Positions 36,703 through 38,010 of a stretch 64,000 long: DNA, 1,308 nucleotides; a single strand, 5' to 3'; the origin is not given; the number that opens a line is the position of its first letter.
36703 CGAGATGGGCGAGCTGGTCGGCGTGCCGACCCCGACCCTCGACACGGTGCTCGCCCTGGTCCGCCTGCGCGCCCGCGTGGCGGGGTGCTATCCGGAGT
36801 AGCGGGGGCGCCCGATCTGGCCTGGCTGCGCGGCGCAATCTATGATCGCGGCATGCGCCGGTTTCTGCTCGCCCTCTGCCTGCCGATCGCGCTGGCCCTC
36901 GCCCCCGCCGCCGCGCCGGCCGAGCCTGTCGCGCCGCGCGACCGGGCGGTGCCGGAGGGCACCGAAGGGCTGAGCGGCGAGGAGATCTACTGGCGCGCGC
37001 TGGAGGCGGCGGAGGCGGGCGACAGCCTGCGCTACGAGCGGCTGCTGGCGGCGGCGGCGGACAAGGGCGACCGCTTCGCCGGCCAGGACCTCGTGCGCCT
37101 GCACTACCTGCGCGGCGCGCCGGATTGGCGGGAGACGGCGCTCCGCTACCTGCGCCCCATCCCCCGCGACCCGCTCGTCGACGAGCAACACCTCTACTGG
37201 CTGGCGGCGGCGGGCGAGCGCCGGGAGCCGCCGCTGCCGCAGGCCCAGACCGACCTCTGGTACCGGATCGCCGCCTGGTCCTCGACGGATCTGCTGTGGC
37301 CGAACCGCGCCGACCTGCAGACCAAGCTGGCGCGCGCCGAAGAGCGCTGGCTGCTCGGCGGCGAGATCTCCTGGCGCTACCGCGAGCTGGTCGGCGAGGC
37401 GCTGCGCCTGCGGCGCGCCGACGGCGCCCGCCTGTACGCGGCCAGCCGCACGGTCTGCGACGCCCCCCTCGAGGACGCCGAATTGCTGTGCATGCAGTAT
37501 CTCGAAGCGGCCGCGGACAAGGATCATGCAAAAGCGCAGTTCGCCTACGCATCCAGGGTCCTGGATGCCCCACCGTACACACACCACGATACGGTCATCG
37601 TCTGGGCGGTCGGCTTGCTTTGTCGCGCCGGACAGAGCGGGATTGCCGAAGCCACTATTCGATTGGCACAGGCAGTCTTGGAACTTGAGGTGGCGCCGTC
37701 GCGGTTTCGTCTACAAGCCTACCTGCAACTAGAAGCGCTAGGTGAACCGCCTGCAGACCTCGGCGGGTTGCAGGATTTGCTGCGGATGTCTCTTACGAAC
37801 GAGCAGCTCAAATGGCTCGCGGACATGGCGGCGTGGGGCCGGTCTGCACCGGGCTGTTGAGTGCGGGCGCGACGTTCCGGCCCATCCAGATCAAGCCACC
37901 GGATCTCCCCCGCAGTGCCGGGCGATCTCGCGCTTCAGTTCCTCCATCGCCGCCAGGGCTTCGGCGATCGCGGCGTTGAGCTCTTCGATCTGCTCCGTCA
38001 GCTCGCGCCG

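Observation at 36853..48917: Five-fold array of tail-to-tail gene pairs whose variable parts co-vary: a candidate undescribed polymorphic two-component locus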

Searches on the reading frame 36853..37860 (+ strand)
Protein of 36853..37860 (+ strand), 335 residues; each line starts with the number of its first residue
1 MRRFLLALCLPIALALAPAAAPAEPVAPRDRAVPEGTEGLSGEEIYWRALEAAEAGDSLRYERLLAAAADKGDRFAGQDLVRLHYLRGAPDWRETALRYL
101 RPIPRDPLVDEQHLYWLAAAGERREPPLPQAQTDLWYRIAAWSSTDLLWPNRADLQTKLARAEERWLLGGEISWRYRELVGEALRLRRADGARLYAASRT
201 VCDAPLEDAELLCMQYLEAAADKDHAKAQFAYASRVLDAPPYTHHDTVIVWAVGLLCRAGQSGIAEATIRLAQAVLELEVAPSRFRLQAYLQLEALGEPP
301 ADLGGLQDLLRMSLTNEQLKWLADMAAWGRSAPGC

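Call 4: search_protein_families(library=pfam, proteins=[window:36853-37860:+], max_evalue=1)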
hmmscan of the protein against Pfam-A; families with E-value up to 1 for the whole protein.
window:36853-37860:+ (335 aa): 0 families

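Call 7: search_protein_families(library=ncbifam, proteins=[window:36853-37860:+], max_evalue=1)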
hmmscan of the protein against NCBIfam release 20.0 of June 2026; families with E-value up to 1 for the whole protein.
window:36853-37860:+ (335 aa): 1 family
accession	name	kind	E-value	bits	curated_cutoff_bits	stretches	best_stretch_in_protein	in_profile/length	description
NF041682.1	ant_diox_AndAa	equivalog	0.044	12.4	650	1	54-93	95-136/406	anthranilate 1,2-dioxygenase system ferredoxin--NAD(+) reductase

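Call 16: find_homologous_proteins(query=A1, max_evalue=0.001)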
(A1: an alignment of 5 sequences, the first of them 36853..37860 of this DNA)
Query A1 (5 sequences) (335 aa, profile of the alignment): 4 proteins with E <= 0.001 among 8000 candidates.
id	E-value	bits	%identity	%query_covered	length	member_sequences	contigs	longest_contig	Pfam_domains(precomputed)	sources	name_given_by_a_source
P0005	5.0e-152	524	27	72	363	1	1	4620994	-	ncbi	-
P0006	7.5e-149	514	100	100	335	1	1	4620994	-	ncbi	-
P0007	2.7e-136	472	27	36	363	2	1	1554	-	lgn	-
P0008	6.7e-74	267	51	93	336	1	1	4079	-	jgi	jgi:hypothetical protein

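Call 17: find_encoding_contigs(protein=P0008, flank=10000, max_places=4)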
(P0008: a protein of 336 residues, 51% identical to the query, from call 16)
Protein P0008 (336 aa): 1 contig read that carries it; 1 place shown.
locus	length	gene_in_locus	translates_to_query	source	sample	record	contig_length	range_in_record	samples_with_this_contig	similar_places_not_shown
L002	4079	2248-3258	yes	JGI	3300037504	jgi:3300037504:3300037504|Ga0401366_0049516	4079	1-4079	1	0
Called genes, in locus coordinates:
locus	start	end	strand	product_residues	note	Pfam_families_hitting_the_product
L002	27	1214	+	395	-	PF00501:AMP-binding, PF13193:AMP-binding_C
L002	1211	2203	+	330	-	PF02558:ApbA, PF08546:ApbA_C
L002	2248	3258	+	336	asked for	-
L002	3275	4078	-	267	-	?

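Call 18: find_encoding_contigs(protein=P0007, flank=10000, max_places=4)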
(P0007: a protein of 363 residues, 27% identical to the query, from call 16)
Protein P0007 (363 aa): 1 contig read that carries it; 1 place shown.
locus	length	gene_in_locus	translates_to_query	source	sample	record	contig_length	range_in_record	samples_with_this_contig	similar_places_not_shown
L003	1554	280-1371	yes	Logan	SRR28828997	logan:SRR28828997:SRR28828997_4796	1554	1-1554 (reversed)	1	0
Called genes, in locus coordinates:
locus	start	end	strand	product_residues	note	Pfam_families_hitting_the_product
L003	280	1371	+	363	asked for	-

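Call 30: search_protein_families(library=phrogs, proteins=[window:36853-37860:+], max_evalue=0.1)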
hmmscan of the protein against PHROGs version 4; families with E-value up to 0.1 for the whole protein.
window:36853-37860:+ (335 aa): 0 families

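Call 31: search_protein_families(library=padloc, proteins=[window:36853-37860:+], max_evalue=0.1)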
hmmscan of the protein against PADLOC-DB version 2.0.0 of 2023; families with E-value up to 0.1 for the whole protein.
window:36853-37860:+ (335 aa): 0 families

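Call 32: search_solved_structures(query=A1, max_evalue=10)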
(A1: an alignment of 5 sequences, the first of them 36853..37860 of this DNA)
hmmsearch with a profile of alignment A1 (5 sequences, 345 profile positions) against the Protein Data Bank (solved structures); distinct sequences matched with E-value up to 10: 3.
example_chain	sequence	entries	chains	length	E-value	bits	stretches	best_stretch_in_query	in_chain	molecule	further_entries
9jm8_A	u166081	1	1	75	0.00019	24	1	52-111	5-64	LRD-7A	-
8d9x_A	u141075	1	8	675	0.07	15.5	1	226-288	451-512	Maltodextrin-binding protein,DAP3-binding cell death enhancer 1 short form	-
6v7u_A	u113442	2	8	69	0.19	14.1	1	141-192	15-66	Quorum sensing anti-activator protein Aqs1 | Quorum sensing anti-activator Aqs1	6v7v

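Call 42: search_protein_representatives(alignment_id=A4)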
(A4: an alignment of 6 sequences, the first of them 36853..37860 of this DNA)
Query: 6 sequences, 336 profile positions. Proteins with E-value up to 0.001 (for the whole library): 53; up to 1e-10: 15; up to 1e-30: 10. The best 53 are listed.
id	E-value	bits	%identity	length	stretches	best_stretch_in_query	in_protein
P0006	5.9e-149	512.2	-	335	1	1-336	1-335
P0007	1.6e-144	497.6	-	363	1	1-336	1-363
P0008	5.9e-141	485.9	-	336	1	1-336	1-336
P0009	5.1e-80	285.6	-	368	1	2-336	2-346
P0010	1.5e-77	277.5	-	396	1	1-336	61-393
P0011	1.3e-75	271.2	-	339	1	2-334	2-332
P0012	1.1e-64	235.2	-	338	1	4-334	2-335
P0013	1.8e-45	172.0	-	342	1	1-336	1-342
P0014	2.0e-36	142.3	-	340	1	1-327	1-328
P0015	2.2e-35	138.9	-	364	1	8-320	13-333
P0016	1.4e-28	116.5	-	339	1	5-331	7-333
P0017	6.7e-25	104.4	-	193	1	2-181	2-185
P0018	5.1e-18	81.8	-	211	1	1-116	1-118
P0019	8.9e-12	61.3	-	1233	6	217-298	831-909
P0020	5.2e-11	58.8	-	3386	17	241-305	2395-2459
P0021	2.1e-08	50.2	-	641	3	214-308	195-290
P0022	4.4e-08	49.1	-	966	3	216-278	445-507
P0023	1.4e-07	47.4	-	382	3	216-301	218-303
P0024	1.1e-06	44.5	-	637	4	252-310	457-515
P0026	1.9e-06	43.7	-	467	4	215-293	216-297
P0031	2.5e-05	40.1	-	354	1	2-329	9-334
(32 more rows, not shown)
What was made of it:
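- The family is confined to a handful of relatives: about 13 clusters among 1.84 billion representatives (call 42).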

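Call 43: search_protein_families(library=pfam, proteins=[P0019, P0021, P0022, P0023, P0024, P0026, P0009, P0013, P0015, P0031], max_evalue=0.001)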
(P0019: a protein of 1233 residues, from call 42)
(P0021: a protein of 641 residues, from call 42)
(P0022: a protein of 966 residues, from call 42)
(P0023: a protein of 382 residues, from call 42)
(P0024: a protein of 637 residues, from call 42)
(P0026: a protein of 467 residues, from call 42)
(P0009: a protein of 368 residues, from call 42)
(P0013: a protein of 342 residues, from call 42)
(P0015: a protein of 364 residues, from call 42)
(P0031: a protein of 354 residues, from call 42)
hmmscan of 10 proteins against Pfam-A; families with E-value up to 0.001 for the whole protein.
P0019 (1233 aa): 3 families
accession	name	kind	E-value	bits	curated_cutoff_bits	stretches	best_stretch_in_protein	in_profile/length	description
PF08238.18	Sel1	-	3.7e-32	110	30.7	3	518-552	2-36/36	Sel1 repeat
PF23310.1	TPR_27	-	9.9e-24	83.6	27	1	647-709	11-74/110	Plant tetratrico peptide repeats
PF14496.11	NEL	-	1.9e-23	83.5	24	1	961-1141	33-194/223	C-terminal novel E3 ligase, LRR-interacting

P0021 (641 aa): 1 family
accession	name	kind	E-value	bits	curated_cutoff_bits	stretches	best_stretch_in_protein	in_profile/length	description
PF20689.3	bDLD1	-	0.00086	20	25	0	35-80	47-93/105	Bacterial Death-like domain 1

P0022 (966 aa): 3 families
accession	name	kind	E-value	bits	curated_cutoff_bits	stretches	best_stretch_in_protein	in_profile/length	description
PF08238.18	Sel1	-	2.4e-52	173.9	30.7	4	846-880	2-36/36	Sel1 repeat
PF07714.23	PK_Tyr_Ser-Thr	-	3.7e-23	82.6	23.1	1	123-276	96-258/258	Protein tyrosine and serine/threonine kinase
PF00069.31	Pkinase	-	4.2e-19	69.4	31.7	1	126-273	95-258/263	Protein kinase domain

P0023 (382 aa): 2 families
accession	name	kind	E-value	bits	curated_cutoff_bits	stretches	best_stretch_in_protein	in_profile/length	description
PF08238.18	Sel1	-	6.1e-37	125.2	30.7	3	195-228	3-36/36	Sel1 repeat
PF23310.1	TPR_27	-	5.5e-08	32.9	27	1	103-171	12-78/110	Plant tetratrico peptide repeats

P0024 (637 aa): 3 families
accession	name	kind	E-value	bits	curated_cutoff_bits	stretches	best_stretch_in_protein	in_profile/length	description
PF08238.18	Sel1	-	6.3e-38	128.3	30.7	2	201-230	7-36/36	Sel1 repeat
PF01464.25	SLT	-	2.7e-13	50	21.3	1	547-610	5-74/117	Transglycosylase SLT domain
PF14431.12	YwqJ-deaminase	-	0.00055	20.6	25.9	0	378-410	64-98/138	YwqJ-like deaminase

P0026 (467 aa): 12 families
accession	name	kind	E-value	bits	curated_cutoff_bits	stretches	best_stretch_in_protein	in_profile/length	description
PF08238.18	Sel1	-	2.8e-23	81.9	30.7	1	271-302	2-33/36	Sel1 repeat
PF23310.1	TPR_27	-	9.9e-11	41.7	27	0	209-244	42-77/110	Plant tetratrico peptide repeats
PF13174.12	TPR_6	-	7.3e-08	33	26.3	0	187-220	1-24/33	Tetratricopeptide repeat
PF23927.1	DUF7265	-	2.8e-06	27.9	24.6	0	40-79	6-43/109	Domain of unknown function (DUF7265)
PF00515.34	TPR_1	-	7.1e-06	26.1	27.8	0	60-73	1-14/34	Tetratricopeptide repeat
PF13639.12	zf-RING_2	-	7.2e-06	26.6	27.3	1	379-428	2-44/44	Ring finger domain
PF18807.6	TTc_toxin_rep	-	1.4e-05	25.3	29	0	65-81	7-23/45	Tripartite Tc toxins repeat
PF13445.12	zf-RING_UBOX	-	8.6e-05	22.9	25.2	1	380-425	1-39/39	RING-type zinc-finger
PF17121.11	zf-C3HC4_5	-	0.00013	22.3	27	1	378-426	2-47/51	Zinc finger, C3HC4 type (RING finger)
PF13432.12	TPR_16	-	0.00036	21.4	32.7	0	168-199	11-44/65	Tetratricopeptide repeat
PF14634.12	zf-RING_5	-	0.00042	20.7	27.9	1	380-428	2-42/43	zinc-RING finger domain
PF09096.16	Phage-tail_2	-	0.00043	20.8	25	0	74-105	78-109/173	Baseplate structural protein, domain 2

P0009 (368 aa): 0 families

P0013 (342 aa): 0 families

P0015 (364 aa): 0 families

P0031 (354 aa): 2 families
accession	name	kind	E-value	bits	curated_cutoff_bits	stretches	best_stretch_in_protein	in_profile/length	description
PF08238.18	Sel1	-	1.3e-33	114.7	30.7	3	88-122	2-36/36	Sel1 repeat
PF23310.1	TPR_27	-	0.00024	21.2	27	0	228-282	24-76/110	Plant tetratrico peptide repeats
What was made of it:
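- On Sel1-like repeat (SLR) proteins (for A): The A profile does reach bona fide Sel1 proteins at E of 1e-11 to 1e-4 (calls 42, 43).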

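Call 46: find_homologous_proteins(query=A7, max_evalue=0.00001)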
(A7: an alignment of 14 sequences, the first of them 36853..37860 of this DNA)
Query A7 (14 sequences) (335 aa, profile of the alignment): 4 proteins with E <= 0.00001 among 8000 candidates.
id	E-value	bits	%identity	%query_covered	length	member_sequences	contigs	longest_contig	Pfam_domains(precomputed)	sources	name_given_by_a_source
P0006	1.4e-121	424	100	100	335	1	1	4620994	-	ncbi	-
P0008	4.4e-113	396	51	93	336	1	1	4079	-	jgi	jgi:hypothetical protein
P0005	2.5e-107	377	27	72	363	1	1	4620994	-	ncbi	-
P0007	1.8e-106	374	27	36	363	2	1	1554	-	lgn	-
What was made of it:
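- Tried and rejected: A third homologue search with the 14-member A profile added no proteins (call 46).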

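Call 47: find_encoding_contigs(protein=P0010, flank=10000, max_places=4)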
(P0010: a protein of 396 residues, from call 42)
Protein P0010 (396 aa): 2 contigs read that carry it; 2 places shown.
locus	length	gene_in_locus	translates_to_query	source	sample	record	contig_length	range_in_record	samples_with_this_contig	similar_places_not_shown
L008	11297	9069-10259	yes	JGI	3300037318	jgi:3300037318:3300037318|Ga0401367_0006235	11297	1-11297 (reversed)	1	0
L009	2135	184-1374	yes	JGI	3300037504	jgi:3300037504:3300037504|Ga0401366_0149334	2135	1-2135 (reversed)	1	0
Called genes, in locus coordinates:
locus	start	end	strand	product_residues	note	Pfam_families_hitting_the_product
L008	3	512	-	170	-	?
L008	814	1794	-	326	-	PF01544:CorA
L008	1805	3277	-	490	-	PF14401:RLAN, PF08443:RimK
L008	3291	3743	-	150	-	PF13302:Acetyltransf_3 (faint), PF13673:Acetyltransf_10, PF00583:Acetyltransf_1, PF13508:Acetyltransf_7, PF08445:FR47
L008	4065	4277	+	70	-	-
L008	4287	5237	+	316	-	PF01699:Na_Ca_ex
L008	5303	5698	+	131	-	PF01042:Ribonuc_L-PSP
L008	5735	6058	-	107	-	-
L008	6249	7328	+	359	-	PF04055:Radical_SAM, PF13353:Fer4_12 (weak), PF06463:Mob_synth_C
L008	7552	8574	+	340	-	-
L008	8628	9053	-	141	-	-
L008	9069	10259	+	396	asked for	-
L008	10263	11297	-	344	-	?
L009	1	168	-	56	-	?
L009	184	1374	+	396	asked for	-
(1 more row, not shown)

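Call 48: find_encoding_contigs(protein=P0012, flank=10000, max_places=4)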
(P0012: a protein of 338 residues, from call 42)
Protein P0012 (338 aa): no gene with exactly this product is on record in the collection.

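Call 55: predict_structure(alignment_id=A7)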
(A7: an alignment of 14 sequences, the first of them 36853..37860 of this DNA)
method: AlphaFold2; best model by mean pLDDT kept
length: 335 residues; sequences in the alignment: 14
mean_pLDDT: 86.8   pTM: 0.80
mean pLDDT of the five models: 86.8, 86.7, 85.9, 85.6, 85.5
residues with pLDDT >= 90: 214; 70-90: 73; 50-70: 38; < 50: 10
segments of 3 or more residues with pLDDT < 50: 17-20, 22-25
pLDDT, mean of each block of 10 residues (from residue 1): 55 53 50 75 96 95 95 92 92 93 69 93 94 96 84 89 86 94 94 97 92 95 98 94 86 97 95 93 90 80 80 92 86 77
secondary structure, 60 per line:
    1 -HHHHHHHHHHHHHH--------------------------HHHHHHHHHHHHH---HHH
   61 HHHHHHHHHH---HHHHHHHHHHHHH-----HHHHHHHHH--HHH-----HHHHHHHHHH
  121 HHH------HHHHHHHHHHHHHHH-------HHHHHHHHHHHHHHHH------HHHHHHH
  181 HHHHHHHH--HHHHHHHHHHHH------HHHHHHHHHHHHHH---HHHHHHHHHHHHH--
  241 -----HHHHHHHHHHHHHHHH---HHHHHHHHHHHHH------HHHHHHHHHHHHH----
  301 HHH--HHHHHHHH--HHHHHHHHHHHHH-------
elements in order: H2-15 H42-54 H58-70 H74-86 H92-100 H111-123 H130-144 H152-167 H174-188 H191-202 H209-222 H226-238 H246-261 H265-277 H284-296 H306-313 H316-328
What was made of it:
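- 36853..37860 (+): A1: secreted Sel1-like-repeat protein, class I-a (335 aa). AF2 model has pLDDT 86.8 and is an all-helical solenoid (call 55).
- On Sel1-like repeat (SLR) proteins (for A): 16 paired helices, pLDDT 86.8, pTM 0.80 (call 55).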

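Call 60: fold_search(model_id=the predicted structure, library=pdb)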
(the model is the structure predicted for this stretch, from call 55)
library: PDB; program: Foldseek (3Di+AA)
matches with E <= 10: 846; with E <= 0.001: 5
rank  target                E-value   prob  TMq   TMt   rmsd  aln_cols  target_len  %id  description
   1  4bwr                  2.4e-04  1.00  0.32  0.24  17.5       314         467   15  Crystal structure of c5321: a protective antigen present in uropathogenic Escherichia coli strains displaying an SLR fol (released 2013-07-24)
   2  6deh_A                4.8e-04  1.00  0.25  0.26  18.0       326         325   15  Structure of LpnE Effector Protein from Legionella pneumophila (sp. Philadelphia) (released 2018-12-19)
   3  6ok3_B                7.2e-04  1.00  0.24  0.17  17.5       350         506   16  Crystal structure of Sel1 repeat protein from Oxalobacter formigenes (released 2020-04-15)
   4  4ynv_A                7.5e-04  1.00  0.24  0.27  18.7       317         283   17  Assembly Chaperone of RpL4 (Acl4) (Residues 28-338) (released 2015-05-13)
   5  1ouv                  9.3e-04  1.00  0.28  0.34  15.9       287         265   12  Helicobacter cysteine rich protein C (HcpC) (released 2004-03-30)
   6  6ok3_A                1.1e-03  1.00  0.28  0.19  18.3       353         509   17  Crystal structure of Sel1 repeat protein from Oxalobacter formigenes (released 2020-04-15)
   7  8sxq_B                1.5e-03  1.00  0.26  0.26  17.9       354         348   16  Crystal structure of Sel-1 repeat protein LceB from Legionella pneumophila (released 2024-01-24)
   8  8sxq_A                1.8e-03  1.00  0.28  0.27  17.7       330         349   15  Crystal structure of Sel-1 repeat protein LceB from Legionella pneumophila (released 2024-01-24)
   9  6onw_A                2.1e-03  1.00  0.27  0.27  18.2       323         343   16  Crystal structure of Sel1 repeat protein from Oxalobacter formigenes (released 2020-04-29)
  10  8sxq_C                2.4e-03  1.00  0.27  0.26  17.8       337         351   16  Crystal structure of Sel-1 repeat protein LceB from Legionella pneumophila (released 2024-01-24)
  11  6ur7_B                2.7e-03  1.00  0.26  0.33  17.6       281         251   15  Crystal structure of Sel1 repeat protein from Oxalobacter formigenes (released 2020-10-28)
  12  7ula_B                3.1e-03  1.00  0.32  0.33  18.3       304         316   16  Structure of the Pseudomonas putida AlgKX modification and secretion complex (released 2022-12-14)
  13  6onw_B                3.6e-03  1.00  0.27  0.27  17.9       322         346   16  Crystal structure of Sel1 repeat protein from Oxalobacter formigenes (released 2020-04-29)
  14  8ket_C                5.4e-03  1.00  0.25  0.16  22.1       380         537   13  Cryo-EM structure of HRD1-SEL1LFL-XTP3B complex (released 2025-02-19)
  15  3qky                  5.6e-03  0.99  0.21  0.27  17.2       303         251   18  Crystal structure of Rhodothermus marinus BamD (released 2011-04-20)
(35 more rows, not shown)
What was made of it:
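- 36853..37860 (+): Top Foldseek hits are SLR proteins (call 60).
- On Sel1-like repeat (SLR) proteins (for A): SLR structures are the top Foldseek matches with probability 1.0 (call 60).
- Closest known: T6SS effector-immunity pairs with Sel1-like-repeat immunity. Same: PA5088 and PA5087 are among the structural matches of A (call 60).
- Closest known: Helicobacter cysteine-rich proteins. Same: HcpC (1ouv) is a top-5 structural match (call 60).
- A is an SLR fold by profile and by model (calls 42, 43, 55, 60). The T6SS immunity proteins PA5088 and PA5087 are among the structural matches (call 60).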

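Call 64: find_encoding_contigs(protein=P0011, flank=10000, max_places=4)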
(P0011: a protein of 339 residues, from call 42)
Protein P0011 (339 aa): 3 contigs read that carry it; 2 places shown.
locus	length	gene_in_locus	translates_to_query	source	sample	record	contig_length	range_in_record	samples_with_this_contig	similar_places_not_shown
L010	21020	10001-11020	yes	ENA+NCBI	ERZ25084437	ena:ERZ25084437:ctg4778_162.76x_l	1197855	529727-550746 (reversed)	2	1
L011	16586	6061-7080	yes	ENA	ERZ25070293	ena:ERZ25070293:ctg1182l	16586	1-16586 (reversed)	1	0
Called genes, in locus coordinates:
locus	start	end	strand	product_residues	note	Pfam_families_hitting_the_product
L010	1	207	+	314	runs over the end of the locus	PF19300:BPD_transp_1_N, PF00528:BPD_transp_1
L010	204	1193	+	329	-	PF12911:OppC_N, PF00528:BPD_transp_1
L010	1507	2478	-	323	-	PF01527:HTH_Tnp_1 (faint), PF13011:LZ_Tnp_IS481, PF13384:HTH_23, PF13518:HTH_28, PF13551:HTH_29, PF13565:HTH_32, PF00665:rve, PF13683:rve_3, +4 more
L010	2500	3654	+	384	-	-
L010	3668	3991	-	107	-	-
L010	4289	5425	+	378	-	PF13353:Fer4_12 (weak), PF04055:Radical_SAM, PF06463:Mob_synth_C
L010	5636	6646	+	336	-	-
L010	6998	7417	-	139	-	PF01471:PG_binding_1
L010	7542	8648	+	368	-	-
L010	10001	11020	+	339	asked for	-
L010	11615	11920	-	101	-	-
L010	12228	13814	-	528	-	PF01019:G_glu_transpept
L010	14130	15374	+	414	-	PF07995:GSDH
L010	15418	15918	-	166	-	-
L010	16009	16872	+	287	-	PF01513:NAD_kinase (weak), PF20143:NAD_kinase_C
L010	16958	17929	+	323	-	PF01527:HTH_Tnp_1 (faint), PF13011:LZ_Tnp_IS481, PF13384:HTH_23, PF13518:HTH_28, PF13551:HTH_29, PF13565:HTH_32, PF00665:rve, PF13683:rve_3, +4 more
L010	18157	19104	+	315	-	PF01710:HTH_Tnp_IS630 (weak), PF13384:HTH_23 (weak), PF13518:HTH_28 (weak), PF13565:HTH_32, PF01498:HTH_Tnp_Tc3_2 (weak), PF13592:HTH_33, PF13358:DDE_3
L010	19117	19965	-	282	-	PF18348:SH3_16, PF00877:NLPC_P60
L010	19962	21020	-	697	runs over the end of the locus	PF13237:Fer4_10 (weak), PF12838:Fer4_7 (weak), PF00037:Fer4 (weak), PF12837:Fer4_6 (weak), PF13187:Fer4_9, PF13237:Fer4_10 (weak), PF00037:Fer4 (weak), PF12838:Fer4_7 (weak), +5 more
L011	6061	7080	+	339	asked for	-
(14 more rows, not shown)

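Call 65: find_encoding_contigs(protein=P0009, flank=10000, max_places=4)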
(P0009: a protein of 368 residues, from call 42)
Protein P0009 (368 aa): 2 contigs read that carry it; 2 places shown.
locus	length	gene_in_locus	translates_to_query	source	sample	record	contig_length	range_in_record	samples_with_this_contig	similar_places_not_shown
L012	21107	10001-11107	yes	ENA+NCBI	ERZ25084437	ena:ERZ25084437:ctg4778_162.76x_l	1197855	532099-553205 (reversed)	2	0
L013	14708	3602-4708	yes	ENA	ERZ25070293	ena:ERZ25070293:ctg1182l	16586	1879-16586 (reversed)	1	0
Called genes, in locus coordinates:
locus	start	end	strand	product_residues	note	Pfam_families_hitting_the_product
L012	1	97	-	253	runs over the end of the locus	-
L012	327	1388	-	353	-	PF02812:ELFV_dehydrog_N, PF00208:ELFV_dehydrog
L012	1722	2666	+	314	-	PF19300:BPD_transp_1_N, PF00528:BPD_transp_1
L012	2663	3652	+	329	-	PF12911:OppC_N, PF00528:BPD_transp_1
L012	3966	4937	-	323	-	PF01527:HTH_Tnp_1 (faint), PF13011:LZ_Tnp_IS481, PF13384:HTH_23, PF13518:HTH_28, PF13551:HTH_29, PF13565:HTH_32, PF00665:rve, PF13683:rve_3, +4 more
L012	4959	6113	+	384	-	-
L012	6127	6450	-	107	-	-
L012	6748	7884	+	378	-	PF13353:Fer4_12 (weak), PF04055:Radical_SAM, PF06463:Mob_synth_C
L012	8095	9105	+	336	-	-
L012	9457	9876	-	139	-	PF01471:PG_binding_1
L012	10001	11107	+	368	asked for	-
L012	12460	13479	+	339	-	-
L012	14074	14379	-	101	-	-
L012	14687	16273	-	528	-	PF01019:G_glu_transpept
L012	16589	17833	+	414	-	PF07995:GSDH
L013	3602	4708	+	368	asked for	-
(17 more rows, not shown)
